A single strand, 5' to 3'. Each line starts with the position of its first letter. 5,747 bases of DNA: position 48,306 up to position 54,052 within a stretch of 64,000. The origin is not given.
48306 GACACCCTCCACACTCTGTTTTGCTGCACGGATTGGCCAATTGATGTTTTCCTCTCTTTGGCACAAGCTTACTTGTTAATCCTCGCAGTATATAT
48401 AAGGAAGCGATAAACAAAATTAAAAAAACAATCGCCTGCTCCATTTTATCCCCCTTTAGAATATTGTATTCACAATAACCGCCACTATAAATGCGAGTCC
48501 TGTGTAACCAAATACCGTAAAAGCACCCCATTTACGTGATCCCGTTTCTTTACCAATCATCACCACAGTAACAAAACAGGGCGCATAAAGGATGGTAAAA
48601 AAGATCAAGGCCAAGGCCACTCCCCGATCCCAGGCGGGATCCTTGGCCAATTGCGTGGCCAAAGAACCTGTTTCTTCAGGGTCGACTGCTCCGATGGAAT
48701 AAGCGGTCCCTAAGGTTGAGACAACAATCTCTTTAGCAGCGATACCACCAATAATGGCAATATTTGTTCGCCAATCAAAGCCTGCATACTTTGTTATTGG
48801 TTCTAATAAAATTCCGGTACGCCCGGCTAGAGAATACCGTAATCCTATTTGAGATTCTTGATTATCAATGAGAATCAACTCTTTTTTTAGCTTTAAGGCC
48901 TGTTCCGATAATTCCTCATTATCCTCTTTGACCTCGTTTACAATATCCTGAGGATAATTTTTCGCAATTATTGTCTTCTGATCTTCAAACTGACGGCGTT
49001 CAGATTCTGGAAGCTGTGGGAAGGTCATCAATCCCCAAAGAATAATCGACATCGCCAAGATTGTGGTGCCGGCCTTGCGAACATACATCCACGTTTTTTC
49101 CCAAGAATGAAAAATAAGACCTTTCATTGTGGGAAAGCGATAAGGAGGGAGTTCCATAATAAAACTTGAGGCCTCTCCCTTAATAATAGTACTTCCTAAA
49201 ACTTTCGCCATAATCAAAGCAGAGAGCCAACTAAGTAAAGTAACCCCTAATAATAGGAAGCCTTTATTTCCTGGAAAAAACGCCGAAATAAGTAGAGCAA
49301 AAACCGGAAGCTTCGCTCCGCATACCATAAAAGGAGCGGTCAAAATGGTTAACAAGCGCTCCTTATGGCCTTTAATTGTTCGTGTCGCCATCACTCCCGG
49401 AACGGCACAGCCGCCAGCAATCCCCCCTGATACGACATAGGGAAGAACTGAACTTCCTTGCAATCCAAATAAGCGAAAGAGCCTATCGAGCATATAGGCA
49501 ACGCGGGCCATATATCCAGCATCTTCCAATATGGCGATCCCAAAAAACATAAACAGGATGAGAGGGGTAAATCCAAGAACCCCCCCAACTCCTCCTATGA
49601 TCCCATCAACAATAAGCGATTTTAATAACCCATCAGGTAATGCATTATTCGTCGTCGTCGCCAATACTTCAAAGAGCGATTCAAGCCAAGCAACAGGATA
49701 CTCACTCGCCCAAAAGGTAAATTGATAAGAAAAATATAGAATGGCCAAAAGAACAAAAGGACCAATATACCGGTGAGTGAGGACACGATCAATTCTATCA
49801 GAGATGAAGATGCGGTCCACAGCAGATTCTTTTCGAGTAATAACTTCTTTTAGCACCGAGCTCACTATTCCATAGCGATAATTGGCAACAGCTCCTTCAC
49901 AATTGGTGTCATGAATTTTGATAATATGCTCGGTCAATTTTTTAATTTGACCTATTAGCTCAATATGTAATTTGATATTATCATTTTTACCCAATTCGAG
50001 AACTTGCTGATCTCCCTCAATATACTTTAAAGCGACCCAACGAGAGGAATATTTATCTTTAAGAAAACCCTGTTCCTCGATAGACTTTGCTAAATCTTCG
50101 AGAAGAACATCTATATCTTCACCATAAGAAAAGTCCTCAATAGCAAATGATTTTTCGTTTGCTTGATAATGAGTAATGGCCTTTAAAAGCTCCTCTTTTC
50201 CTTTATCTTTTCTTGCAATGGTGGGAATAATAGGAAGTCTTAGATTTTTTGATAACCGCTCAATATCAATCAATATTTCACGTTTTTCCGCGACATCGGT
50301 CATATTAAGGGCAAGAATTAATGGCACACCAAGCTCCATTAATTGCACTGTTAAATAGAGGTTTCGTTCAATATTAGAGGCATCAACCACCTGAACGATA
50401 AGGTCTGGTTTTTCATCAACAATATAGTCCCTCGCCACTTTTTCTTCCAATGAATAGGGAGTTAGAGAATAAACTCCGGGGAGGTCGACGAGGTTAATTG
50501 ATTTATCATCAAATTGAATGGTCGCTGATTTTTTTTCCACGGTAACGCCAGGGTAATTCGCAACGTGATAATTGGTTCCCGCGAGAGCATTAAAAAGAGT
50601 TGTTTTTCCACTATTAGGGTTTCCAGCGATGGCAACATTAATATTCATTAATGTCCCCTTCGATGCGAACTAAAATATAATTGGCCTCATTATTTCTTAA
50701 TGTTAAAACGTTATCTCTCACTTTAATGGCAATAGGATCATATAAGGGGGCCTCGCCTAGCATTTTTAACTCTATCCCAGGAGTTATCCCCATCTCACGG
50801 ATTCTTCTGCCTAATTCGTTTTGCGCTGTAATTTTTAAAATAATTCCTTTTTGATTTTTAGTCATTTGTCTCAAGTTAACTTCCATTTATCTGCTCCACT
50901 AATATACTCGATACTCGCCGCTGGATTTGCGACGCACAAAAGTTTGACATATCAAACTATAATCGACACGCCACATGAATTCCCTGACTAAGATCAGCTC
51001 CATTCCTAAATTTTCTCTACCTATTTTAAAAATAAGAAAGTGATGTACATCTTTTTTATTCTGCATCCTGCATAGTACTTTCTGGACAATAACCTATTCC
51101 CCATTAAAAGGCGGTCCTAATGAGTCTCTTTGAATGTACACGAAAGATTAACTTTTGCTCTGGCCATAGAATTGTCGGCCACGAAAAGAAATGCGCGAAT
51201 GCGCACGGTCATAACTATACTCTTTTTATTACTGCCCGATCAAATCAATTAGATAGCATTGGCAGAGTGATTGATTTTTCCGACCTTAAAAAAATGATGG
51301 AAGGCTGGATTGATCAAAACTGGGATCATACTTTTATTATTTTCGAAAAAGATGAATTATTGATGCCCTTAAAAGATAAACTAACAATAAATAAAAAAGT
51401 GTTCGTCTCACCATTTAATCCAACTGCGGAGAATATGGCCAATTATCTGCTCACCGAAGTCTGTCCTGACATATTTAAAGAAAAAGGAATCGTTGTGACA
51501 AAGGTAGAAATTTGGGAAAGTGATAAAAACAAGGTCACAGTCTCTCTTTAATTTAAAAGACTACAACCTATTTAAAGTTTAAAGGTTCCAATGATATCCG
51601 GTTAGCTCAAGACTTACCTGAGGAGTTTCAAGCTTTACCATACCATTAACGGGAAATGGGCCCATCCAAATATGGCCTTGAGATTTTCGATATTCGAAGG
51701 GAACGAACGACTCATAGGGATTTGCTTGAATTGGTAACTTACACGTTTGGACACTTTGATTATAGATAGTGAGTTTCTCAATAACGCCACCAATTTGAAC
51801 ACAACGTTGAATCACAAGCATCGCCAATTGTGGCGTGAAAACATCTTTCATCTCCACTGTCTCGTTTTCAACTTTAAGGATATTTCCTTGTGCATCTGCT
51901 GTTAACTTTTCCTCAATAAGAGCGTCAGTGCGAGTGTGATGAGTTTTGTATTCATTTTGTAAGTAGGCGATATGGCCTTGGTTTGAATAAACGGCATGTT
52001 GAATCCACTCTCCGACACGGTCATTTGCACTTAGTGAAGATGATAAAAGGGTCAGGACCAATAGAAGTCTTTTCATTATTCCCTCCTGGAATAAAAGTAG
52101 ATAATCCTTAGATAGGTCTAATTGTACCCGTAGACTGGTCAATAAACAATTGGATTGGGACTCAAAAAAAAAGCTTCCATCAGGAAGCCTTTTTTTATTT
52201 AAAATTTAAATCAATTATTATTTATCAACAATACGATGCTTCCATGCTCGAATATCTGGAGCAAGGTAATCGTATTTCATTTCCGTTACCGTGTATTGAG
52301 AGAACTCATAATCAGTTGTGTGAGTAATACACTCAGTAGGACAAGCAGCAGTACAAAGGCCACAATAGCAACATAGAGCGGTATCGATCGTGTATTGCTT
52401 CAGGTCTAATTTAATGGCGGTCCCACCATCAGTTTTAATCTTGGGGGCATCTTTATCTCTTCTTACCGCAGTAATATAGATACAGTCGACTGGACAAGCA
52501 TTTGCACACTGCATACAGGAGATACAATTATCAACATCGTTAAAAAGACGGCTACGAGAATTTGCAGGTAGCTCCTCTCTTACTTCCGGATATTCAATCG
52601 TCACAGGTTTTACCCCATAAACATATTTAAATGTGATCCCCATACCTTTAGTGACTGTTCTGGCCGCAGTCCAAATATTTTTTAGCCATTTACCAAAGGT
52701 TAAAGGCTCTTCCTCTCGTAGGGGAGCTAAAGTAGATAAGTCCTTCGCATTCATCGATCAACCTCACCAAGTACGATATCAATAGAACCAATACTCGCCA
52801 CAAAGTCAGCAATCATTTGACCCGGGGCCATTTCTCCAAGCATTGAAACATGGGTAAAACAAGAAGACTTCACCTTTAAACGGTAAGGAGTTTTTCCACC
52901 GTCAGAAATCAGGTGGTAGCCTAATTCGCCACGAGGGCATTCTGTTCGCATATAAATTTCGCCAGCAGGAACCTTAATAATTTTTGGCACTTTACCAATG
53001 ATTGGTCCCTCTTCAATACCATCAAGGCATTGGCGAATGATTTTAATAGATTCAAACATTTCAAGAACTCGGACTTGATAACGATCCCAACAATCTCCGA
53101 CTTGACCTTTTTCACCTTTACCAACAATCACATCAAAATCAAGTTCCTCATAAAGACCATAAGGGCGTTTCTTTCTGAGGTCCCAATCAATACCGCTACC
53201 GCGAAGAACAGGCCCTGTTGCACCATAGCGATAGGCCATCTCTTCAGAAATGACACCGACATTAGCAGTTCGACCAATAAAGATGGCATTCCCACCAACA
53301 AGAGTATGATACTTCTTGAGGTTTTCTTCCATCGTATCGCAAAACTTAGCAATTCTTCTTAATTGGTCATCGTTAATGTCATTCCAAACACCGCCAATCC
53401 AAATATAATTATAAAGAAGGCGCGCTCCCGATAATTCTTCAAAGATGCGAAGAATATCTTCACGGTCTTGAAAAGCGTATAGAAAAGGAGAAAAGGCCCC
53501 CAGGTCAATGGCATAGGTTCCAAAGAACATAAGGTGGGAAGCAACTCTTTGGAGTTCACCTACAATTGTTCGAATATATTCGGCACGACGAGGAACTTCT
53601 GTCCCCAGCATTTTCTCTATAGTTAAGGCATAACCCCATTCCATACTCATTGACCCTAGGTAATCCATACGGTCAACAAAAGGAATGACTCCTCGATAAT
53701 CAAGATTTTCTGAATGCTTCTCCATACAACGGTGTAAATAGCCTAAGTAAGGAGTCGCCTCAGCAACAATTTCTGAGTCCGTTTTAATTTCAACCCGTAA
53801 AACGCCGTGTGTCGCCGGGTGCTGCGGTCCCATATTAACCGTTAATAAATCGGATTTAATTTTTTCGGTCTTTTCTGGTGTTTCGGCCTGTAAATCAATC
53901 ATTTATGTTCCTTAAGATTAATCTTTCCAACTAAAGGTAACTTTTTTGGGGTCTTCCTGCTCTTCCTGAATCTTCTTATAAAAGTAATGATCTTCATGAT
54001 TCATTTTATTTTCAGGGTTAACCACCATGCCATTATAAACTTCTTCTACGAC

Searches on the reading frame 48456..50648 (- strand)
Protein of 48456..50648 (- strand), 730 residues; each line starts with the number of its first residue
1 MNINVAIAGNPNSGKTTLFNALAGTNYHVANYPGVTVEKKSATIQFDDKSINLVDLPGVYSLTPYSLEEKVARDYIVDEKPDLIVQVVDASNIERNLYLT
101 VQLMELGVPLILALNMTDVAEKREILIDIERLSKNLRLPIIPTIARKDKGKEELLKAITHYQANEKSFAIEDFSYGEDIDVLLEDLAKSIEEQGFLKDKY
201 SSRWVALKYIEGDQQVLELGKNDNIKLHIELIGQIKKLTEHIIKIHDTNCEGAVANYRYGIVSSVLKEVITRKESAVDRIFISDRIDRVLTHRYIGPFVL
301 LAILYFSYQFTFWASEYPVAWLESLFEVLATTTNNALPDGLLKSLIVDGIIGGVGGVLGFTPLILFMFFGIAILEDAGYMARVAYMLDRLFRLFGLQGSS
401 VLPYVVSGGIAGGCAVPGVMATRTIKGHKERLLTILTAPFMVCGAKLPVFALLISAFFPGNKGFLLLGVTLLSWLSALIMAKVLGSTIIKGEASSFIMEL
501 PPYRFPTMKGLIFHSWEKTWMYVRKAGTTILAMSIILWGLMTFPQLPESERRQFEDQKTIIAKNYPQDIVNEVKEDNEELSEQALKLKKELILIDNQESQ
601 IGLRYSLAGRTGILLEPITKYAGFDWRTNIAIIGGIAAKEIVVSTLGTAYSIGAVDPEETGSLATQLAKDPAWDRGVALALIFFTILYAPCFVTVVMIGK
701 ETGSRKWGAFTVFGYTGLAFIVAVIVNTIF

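Call 10: search_protein_families(library=pfam, proteins=[window:48456-50648:-], max_evalue=0.00001)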
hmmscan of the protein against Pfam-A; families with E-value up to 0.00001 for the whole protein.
window:48456-50648:- (730 aa): 7 families
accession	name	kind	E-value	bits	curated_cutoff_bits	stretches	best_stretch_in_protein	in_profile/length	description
PF02421.24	FeoB_N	-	8.4e-67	224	27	1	4-158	2-156/156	Ferrous iron transport protein B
PF07670.19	Gate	-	2e-35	121.8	29.6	2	358-456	2-103/104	Nucleoside recognition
PF01926.29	MMR_HSR1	-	1.8e-21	76.8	21.9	1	4-115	1-112/113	50S ribosome-binding GTPase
PF07664.17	FeoB_C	-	8.2e-18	64.3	26.6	1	467-518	2-54/54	Ferrous iron transport protein B C terminus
PF17910.6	FeoB_Cyto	-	3e-17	63.2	23.4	1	175-271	1-90/90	FeoB cytosolic helical domain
PF00009.33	GTP_EFTU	-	5.3e-08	33.1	26.5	1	3-161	4-185/188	Elongation factor Tu GTP binding domain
PF09439.16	SRPRB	-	1.3e-07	31.6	25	1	5-103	6-95/178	Signal recognition particle receptor beta subunit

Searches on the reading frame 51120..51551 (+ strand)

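Call 10: search_protein_families(library=pfam, proteins=[window:51120-51551:+], max_evalue=0.00001)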
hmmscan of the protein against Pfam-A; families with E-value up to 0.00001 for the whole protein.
window:51120-51551:+ (143 aa): 1 family
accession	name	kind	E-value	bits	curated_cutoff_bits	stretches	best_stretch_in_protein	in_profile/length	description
PF01242.24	PTPS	-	1.5e-29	102.8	22.4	1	6-141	2-118/121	6-pyruvoyl tetrahydropterin synthase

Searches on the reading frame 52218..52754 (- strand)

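Call 10: search_protein_families(library=pfam, proteins=[window:52218-52754:-], max_evalue=0.00001)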
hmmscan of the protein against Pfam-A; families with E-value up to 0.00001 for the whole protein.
window:52218-52754:- (178 aa): 7 families
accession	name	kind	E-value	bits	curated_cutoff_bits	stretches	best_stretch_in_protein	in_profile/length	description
PF00037.32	Fer4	-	5.1e-11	42.3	21.1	0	73-93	4-24/24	4Fe-4S binding domain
PF12838.12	Fer4_7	-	1.1e-08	35.8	27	1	76-142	1-52/52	4Fe-4S dicluster domain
PF14697.11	Fer4_21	-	2.1e-08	34.6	35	0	74-93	38-58/59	4Fe-4S dicluster domain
PF13187.11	Fer4_9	-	3.9e-08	33.6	27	0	67-92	27-52/52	4Fe-4S dicluster domain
PF13484.11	Fer4_16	-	2e-07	32.1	30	0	76-105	1-28/66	4Fe-4S double cluster binding domain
PF13534.11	Fer4_17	-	2.3e-06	28.5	22.2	0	72-90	41-59/61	4Fe-4S dicluster domain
PF13237.11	Fer4_10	-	8.2e-06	26.1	25.5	0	71-139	3-53/53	4Fe-4S dicluster domain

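Call 78: search_protein_families(library=ncbifam, proteins=[window:52218-52754:-], max_evalue=0.001)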
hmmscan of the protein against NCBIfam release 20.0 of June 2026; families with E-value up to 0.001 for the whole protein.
window:52218-52754:- (178 aa): 47 families (the best 25 are shown)
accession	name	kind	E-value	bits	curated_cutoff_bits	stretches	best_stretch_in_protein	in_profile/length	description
NF004537.0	PRK05888.1-3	equivalog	7.3e-24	84.4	163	1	30-162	17-149/204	NADH-quinone oxidoreductase subunit NuoI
TIGR01971.1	NuoI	subfamily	9.1e-24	83.4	113.05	1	37-162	1-117/121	NADH-quinone oxidoreductase, chain I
TIGR00403.1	ndhI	equivalog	3.3e-21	75.7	302.35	1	23-165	11-141/183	NAD(P)H-quinone oxidoreductase subunit I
NF004536.0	PRK05888.1-1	equivalog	1.5e-19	70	212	1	24-162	3-133/180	NADH-quinone oxidoreductase subunit NuoI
NF004540.0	PRK05888.2-1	equivalog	4.6e-19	68.4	215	1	33-159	3-119/139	NADH-quinone oxidoreductase subunit NuoI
NF004539.0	PRK05888.1-5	equivalog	9.4e-15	54.6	225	1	32-162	14-136/162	NADH-quinone oxidoreductase subunit NuoI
NF004545.0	PRK05888.3-1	equivalog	6.6e-13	48.6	229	1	36-153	28-133/154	NADH-quinone oxidoreductase subunit NuoI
NF004538.0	PRK05888.1-4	equivalog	1.2e-12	47.7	135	1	33-154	15-128/162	NADH-quinone oxidoreductase subunit NuoI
NF006221.0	PRK08348.1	subfamily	2.6e-12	46.6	124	1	49-164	17-113/136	NADH-plastoquinone oxidoreductase subunit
NF010590.0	PRK13984.1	equivalog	5.1e-12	44.7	946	1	42-152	18-117/611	putative oxidoreductase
NF004546.0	PRK05888.3-3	equivalog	7.2e-12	45.1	260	1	39-162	28-143/196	NADH-quinone oxidoreductase subunit NuoI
NF040612.1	F420_dehyd_FpoI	exception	7.8e-12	45.2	180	1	41-150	9-106/135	F420H2 dehydrogenase subunit FpoI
NF004541.0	PRK05888.2-2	equivalog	2.1e-11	44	217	1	33-107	19-92/168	NADH-quinone oxidoreductase subunit NuoI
NF004542.0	PRK05888.2-3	equivalog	2.4e-11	43.5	248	1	33-164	35-162/203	NADH-quinone oxidoreductase subunit NuoI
NF009053.0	PRK12387.1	subfamily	5.2e-11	42.6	204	1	43-155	6-102/180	formate hydrogenlyase complex iron-sulfur subunit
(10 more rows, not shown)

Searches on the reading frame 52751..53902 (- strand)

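Call 10: search_protein_families(library=pfam, proteins=[window:52751-53902:-], max_evalue=0.00001)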
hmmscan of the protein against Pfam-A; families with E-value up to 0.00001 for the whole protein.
window:52751-53902:- (383 aa): 1 family
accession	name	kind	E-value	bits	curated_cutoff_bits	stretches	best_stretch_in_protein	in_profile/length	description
PF00346.24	Complex1_49kDa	-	2.1e-95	319.3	24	2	133-308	1-171/271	Respiratory-chain NADH dehydrogenase, 49 Kd subunit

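Call 78: search_protein_families(library=ncbifam, proteins=[window:52751-53902:-], max_evalue=0.001)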
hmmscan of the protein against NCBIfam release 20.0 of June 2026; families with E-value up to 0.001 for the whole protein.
window:52751-53902:- (383 aa): 8 families
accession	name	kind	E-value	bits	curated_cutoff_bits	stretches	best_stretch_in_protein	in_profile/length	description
NF008974.0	PRK12322.1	equivalog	1.1e-143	478.7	522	1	15-383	2-366/366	NADH-quinone oxidoreductase subunit D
NF004739.1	PRK06075.1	equivalog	2.7e-137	457.6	360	2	21-308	2-284/384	NADH-quinone oxidoreductase subunit D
TIGR01962.1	NuoD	equivalog_domain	1.5e-134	448.7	459.35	2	20-309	3-287/386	NADH dehydrogenase (quinone) subunit D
NF009808.0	PRK13292.1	equivalog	2.2e-105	353.2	1156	2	10-302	398-685/791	NADH-quinone oxidoreductase subunit B/C/D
NF008728.0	PRK11742.1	equivalog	2.8e-100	336.4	840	2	12-302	207-492/598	NADH-quinone oxidoreductase subunit C/D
NF005649.0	PRK07415.1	equivalog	8e-98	328.1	583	2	16-301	7-288/394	NAD(P)H-quinone oxidoreductase subunit H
NF040602.1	F420_dehyd_FpoD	exception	4.2e-97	325.5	600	1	15-383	3-372/372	F420H2 dehydrogenase subunit FpoD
NF033181.1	NiFeSe_hydrog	equivalog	0.00021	20.3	600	1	32-128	13-108/507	nickel-dependent hydrogenase large subunit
